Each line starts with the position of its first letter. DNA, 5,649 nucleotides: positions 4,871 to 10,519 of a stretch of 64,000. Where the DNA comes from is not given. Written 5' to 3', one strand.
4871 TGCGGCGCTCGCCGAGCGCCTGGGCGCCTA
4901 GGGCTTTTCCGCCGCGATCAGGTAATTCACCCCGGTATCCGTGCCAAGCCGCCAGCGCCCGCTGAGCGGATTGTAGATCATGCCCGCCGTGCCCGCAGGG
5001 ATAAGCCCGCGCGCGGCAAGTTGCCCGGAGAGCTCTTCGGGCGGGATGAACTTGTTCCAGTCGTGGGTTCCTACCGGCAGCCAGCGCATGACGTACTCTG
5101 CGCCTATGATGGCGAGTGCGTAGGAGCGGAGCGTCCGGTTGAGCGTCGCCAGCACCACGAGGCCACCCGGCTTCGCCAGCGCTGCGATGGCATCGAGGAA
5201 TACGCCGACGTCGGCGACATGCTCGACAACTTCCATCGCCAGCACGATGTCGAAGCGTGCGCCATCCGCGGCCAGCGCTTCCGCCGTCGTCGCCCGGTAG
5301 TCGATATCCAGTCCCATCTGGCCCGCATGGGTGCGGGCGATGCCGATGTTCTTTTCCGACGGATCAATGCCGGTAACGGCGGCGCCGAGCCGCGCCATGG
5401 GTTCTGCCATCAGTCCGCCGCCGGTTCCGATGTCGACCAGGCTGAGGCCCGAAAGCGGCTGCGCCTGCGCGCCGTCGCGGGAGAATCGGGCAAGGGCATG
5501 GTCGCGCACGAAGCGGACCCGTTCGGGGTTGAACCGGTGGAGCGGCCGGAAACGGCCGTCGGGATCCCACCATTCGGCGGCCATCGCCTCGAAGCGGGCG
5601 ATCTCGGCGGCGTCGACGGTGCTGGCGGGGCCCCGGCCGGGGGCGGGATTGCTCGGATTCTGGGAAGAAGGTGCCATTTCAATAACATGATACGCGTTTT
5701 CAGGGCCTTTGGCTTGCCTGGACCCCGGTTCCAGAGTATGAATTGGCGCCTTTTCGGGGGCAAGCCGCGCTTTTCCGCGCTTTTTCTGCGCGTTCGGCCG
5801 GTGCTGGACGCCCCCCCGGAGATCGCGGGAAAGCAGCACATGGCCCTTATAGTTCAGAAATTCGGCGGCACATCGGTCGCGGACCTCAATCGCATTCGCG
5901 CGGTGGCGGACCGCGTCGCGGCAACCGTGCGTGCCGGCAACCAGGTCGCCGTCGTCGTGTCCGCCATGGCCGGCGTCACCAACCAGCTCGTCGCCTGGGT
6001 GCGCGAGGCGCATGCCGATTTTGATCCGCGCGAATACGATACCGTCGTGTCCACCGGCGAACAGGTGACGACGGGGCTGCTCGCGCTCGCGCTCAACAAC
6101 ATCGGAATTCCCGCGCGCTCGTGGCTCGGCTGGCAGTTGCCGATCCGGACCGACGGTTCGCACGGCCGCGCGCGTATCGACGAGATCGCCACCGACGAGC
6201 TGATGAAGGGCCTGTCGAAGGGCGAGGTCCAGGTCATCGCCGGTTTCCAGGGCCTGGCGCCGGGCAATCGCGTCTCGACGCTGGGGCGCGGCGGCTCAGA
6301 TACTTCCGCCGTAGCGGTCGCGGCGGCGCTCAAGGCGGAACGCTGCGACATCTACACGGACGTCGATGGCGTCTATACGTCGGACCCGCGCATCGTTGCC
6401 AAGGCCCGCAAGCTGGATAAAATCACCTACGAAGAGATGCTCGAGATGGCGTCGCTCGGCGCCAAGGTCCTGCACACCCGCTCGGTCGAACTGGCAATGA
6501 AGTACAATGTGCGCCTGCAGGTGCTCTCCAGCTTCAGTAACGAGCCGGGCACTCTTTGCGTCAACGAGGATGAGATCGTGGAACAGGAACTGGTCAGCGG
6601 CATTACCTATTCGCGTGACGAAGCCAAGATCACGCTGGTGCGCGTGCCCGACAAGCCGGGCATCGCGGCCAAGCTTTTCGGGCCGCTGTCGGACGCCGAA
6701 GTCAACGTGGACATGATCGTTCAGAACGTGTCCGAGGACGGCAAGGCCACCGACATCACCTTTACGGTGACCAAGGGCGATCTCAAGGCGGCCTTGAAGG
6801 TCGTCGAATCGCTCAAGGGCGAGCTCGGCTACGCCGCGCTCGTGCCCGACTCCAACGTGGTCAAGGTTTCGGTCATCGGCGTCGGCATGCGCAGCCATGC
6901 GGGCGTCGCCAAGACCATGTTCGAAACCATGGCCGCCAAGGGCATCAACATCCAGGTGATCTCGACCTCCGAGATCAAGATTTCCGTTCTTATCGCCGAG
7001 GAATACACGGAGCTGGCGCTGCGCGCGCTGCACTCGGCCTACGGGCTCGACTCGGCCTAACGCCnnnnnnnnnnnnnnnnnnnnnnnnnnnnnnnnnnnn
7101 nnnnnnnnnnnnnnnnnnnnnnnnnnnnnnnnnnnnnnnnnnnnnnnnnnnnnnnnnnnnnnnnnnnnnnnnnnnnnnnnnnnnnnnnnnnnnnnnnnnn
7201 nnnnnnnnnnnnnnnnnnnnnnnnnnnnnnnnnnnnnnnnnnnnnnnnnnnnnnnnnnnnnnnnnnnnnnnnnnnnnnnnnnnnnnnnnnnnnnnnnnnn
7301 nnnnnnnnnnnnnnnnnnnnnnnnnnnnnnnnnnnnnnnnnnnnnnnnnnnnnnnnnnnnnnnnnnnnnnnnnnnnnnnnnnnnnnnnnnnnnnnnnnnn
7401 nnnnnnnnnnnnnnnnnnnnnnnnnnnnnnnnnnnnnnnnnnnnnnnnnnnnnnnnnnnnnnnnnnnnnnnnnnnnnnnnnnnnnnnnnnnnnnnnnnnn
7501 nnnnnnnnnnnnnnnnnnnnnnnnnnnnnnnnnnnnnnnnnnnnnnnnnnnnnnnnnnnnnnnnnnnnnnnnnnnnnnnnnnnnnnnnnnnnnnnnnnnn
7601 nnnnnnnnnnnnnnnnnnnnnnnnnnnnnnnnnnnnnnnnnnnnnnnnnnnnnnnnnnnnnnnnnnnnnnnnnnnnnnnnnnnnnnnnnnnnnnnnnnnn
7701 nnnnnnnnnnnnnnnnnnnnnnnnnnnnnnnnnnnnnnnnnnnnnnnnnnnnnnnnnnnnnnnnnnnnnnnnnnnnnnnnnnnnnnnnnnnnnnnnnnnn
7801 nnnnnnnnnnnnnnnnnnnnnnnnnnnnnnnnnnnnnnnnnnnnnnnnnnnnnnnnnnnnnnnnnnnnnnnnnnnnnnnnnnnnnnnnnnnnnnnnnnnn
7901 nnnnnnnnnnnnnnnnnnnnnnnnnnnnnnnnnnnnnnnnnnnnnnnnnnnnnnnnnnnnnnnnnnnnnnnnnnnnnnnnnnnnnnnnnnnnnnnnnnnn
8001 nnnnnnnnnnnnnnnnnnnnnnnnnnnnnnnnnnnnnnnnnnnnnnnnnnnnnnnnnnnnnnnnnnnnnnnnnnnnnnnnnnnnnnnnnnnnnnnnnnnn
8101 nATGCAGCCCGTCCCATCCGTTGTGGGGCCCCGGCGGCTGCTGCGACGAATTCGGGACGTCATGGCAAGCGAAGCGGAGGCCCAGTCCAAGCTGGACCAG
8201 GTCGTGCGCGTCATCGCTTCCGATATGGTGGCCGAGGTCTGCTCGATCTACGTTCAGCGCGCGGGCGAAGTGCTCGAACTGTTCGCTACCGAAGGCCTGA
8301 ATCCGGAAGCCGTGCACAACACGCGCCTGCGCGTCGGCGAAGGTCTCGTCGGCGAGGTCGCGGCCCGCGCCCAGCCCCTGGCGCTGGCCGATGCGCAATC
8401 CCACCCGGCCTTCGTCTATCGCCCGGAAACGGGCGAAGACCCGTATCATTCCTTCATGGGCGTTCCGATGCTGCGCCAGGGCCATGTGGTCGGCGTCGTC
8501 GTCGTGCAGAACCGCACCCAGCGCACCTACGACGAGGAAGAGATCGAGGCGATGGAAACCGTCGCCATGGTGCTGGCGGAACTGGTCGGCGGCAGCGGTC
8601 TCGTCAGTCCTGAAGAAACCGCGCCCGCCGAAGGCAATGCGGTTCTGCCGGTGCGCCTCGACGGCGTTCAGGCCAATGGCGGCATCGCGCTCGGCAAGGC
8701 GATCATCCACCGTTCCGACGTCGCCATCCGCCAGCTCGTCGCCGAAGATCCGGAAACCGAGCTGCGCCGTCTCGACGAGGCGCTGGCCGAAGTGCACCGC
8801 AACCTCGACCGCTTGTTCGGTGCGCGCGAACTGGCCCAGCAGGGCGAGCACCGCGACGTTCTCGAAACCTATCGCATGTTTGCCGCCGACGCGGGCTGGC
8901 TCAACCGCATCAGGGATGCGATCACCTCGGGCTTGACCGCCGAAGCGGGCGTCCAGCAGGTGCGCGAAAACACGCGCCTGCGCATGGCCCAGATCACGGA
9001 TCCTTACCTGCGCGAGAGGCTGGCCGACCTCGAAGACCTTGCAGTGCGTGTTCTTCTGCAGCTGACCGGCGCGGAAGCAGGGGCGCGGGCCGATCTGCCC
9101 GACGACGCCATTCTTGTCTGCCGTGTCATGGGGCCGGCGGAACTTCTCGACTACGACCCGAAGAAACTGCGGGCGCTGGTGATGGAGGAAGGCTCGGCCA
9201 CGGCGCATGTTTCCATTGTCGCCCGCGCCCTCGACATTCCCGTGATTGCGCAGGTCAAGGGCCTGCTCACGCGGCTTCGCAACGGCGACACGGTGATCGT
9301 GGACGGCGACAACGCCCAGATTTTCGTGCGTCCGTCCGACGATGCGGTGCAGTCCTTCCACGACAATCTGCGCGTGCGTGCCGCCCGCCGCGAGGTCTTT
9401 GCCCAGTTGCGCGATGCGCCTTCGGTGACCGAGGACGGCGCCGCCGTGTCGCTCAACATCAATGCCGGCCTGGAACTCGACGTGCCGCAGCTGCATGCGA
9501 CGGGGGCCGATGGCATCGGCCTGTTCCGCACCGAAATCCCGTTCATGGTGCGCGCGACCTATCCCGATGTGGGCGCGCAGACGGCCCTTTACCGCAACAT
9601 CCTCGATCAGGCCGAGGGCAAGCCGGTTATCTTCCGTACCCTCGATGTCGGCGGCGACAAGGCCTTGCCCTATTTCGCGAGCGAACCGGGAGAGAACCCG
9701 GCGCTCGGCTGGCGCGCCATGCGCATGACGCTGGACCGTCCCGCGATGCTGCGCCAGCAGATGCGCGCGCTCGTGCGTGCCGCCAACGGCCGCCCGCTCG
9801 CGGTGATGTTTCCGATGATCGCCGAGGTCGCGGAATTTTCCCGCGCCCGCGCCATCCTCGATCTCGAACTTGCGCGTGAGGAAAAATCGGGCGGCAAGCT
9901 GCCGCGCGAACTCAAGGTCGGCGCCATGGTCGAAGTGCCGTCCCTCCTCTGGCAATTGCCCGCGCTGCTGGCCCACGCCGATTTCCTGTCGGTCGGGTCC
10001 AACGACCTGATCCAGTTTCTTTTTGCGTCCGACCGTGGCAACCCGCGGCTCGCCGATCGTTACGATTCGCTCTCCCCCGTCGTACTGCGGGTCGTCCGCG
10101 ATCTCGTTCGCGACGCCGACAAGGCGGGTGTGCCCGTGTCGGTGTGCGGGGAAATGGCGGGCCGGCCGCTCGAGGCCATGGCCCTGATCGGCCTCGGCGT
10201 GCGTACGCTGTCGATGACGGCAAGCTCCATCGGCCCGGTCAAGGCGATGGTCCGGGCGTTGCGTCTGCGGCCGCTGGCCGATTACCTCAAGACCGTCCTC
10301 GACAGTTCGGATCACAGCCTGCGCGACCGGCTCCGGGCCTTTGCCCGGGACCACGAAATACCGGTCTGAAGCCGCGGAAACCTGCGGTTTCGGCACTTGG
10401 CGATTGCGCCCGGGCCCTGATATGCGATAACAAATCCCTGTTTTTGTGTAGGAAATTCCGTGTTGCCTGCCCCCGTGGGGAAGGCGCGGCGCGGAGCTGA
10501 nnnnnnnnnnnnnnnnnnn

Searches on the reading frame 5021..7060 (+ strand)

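Call 70: search_protein_families(library=ncbifam, proteins=[window:5021-7060:+], max_evalue=0.00001)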
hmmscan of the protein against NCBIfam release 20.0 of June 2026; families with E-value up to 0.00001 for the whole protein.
window:5021-7060:+ (679 aa): 26 families (the best 25 are shown)
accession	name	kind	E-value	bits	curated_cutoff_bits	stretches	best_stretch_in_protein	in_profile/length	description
NF005154.0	PRK06635.1-2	equivalog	3.3e-183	609.6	376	1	274-678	2-406/407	aspartate kinase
NF005155.0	PRK06635.1-4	equivalog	5.1e-180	598.8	346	1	274-678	1-405/407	aspartate kinase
NF005656.0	PRK07431.1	equivalog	4.9e-151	504.2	657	1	274-678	1-413/587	aspartate kinase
NF005153.0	PRK06635.1-1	equivalog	6.7e-144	480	585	1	274-678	1-409/421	aspartate kinase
TIGR00657.1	asp_kinases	subfamily_domain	1.2e-133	446.4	208.7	2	336-675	103-441/442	aspartate kinase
NF005156.0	PRK06635.1-5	equivalog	7.1e-131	436.7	594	1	274-677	1-403/411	aspartate kinase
TIGR00656.1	asp_kin_monofn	equivalog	5e-127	424.3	402.25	1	274-675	1-405/407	aspartate kinase, monofunctional class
NF005161.0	PRK06635.2-5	equivalog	3.1e-107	358.9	586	1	274-674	3-400/402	aspartate kinase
NF005158.0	PRK06635.2-2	equivalog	7.2e-101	338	717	1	274-671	1-395/401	aspartate kinase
NF006459.0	PRK08841.1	equivalog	6.3e-96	321.8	535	1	273-674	2-378/395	aspartate kinase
NF006068.0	PRK08210.1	equivalog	1.8e-94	317.2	474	1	274-677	1-403/405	aspartate kinase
NF004938.0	PRK06291.1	equivalog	1.6e-88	297.5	528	2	335-677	118-464/468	aspartate kinase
NF005157.0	PRK06635.2-1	equivalog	2.8e-86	289.9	832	1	278-674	6-399/401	aspartate kinase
NF006959.0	PRK09436.1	equivalog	7.3e-72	242.6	726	2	339-673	119-458/819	bifunctional aspartate kinase/homoserine dehydrogenase I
NF006570.0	PRK09084.1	equivalog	1.8e-66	225.1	455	2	329-673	102-447/452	lysine-sensitive aspartokinase 3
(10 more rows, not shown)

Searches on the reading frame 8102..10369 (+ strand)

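Call 70: search_protein_families(library=ncbifam, proteins=[window:8102-10369:+], max_evalue=0.00001)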
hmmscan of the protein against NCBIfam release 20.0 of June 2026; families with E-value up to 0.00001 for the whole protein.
window:8102-10369:+ (755 aa): 11 families
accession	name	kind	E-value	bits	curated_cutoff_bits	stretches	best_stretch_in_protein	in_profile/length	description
NF008283.0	PRK11061.1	equivalog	2e-154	515.7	583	1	14-751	5-738/748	phosphoenolpyruvate--protein phosphotransferase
TIGR01417.1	PTS_I_fam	equivalog_domain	6.6e-129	430.9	341.7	1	187-736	2-555/565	phosphoenolpyruvate--protein phosphotransferase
NF008382.0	PRK11177.1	equivalog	6.9e-104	348.5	824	1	187-724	3-544/575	phosphoenolpyruvate-protein phosphotransferase PtsI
NF005057.0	PRK06464.1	equivalog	6.9e-41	140.1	598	2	502-720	566-788/798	phosphoenolpyruvate synthase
TIGR01418.1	PEP_synth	equivalog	1.6e-35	122.7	739.75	2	506-718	564-780/784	pyruvate, water dikinase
NF008478.1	PRK11377.1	equivalog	1.1e-22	80.8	520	1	209-407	272-470/473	dihydroxyacetone kinase phosphoryl donor subunit DhaM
TIGR01828.1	pyru_phos_dikin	equivalog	3.6e-16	58.3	843.45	1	531-645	653-773/865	pyruvate, phosphate dikinase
TIGR01817.1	nifA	equivalog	6.5e-15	54.9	528.85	1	14-164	7-158/534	nif-specific transcriptional activator NifA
NF004881.0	PRK06241.2-2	equivalog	5.3e-09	34.9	883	1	358-407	838-887/898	phosphoenolpyruvate synthase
NF004882.0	PRK06241.2-3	equivalog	2.7e-06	25.8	850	1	354-407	763-816/827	phosphoenolpyruvate synthase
NF052631.1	prodigiosin_PigC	equivalog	5.1e-06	24.7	1300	1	359-409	831-881/883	prodigiosin ligase PigC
